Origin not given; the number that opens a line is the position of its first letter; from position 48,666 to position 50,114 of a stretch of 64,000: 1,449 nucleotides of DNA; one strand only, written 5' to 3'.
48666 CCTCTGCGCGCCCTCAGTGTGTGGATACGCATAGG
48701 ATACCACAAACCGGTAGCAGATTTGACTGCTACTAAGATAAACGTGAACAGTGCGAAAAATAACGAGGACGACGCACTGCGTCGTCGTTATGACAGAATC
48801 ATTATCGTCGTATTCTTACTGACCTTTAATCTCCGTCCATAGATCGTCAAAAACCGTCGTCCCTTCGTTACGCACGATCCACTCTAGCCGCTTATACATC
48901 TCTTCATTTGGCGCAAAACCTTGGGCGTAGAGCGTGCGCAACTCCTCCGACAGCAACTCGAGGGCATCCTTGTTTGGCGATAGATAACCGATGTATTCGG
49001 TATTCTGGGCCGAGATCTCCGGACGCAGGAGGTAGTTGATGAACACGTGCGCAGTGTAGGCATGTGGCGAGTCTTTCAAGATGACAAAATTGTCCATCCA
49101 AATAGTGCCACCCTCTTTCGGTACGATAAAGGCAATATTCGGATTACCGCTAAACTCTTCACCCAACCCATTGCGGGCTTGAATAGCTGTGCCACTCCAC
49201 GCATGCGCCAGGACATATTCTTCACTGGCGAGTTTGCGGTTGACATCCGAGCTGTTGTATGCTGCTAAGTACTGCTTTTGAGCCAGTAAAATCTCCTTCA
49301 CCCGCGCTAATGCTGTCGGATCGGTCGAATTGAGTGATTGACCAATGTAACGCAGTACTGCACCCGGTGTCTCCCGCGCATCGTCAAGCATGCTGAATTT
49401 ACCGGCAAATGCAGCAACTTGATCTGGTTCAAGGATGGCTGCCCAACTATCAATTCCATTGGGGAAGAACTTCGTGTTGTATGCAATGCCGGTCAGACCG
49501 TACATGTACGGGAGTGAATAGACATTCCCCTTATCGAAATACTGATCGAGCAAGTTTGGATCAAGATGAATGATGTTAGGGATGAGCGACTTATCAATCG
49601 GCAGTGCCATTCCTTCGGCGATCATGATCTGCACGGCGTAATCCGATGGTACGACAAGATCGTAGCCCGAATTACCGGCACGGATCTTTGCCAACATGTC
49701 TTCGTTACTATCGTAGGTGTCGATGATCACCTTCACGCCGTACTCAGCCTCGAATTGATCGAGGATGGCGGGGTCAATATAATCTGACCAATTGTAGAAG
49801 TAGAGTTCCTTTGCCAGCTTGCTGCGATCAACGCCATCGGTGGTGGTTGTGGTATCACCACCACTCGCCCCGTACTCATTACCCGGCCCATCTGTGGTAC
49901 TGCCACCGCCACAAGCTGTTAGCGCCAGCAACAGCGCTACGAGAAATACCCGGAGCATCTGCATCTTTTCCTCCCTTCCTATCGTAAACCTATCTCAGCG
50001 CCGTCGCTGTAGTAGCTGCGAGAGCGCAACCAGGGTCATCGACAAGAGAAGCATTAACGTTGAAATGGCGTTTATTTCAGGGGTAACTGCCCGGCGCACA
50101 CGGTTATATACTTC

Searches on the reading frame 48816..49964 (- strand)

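Call 62: search_protein_families(library=pfam, proteins=[window:48816-49964:-], max_evalue=0.0001)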
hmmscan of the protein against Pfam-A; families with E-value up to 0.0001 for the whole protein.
window:48816-49964:- (382 aa): 4 families
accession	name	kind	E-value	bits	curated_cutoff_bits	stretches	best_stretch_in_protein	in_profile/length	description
PF13416.11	SBP_bac_8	-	6.4e-34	118.4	27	1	66-336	1-267/279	Bacterial extracellular solute-binding protein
PF01547.30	SBP_bac_1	-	6.9e-18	66.1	26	1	62-316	9-304/307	Bacterial extracellular solute-binding protein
PF13343.11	SBP_bac_6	-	3.6e-15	56.6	24.6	1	103-331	6-219/245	Bacterial extracellular solute-binding protein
PF13531.11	SBP_bac_11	-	3.1e-06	27.6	25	1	66-317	15-217/227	Bacterial extracellular solute-binding protein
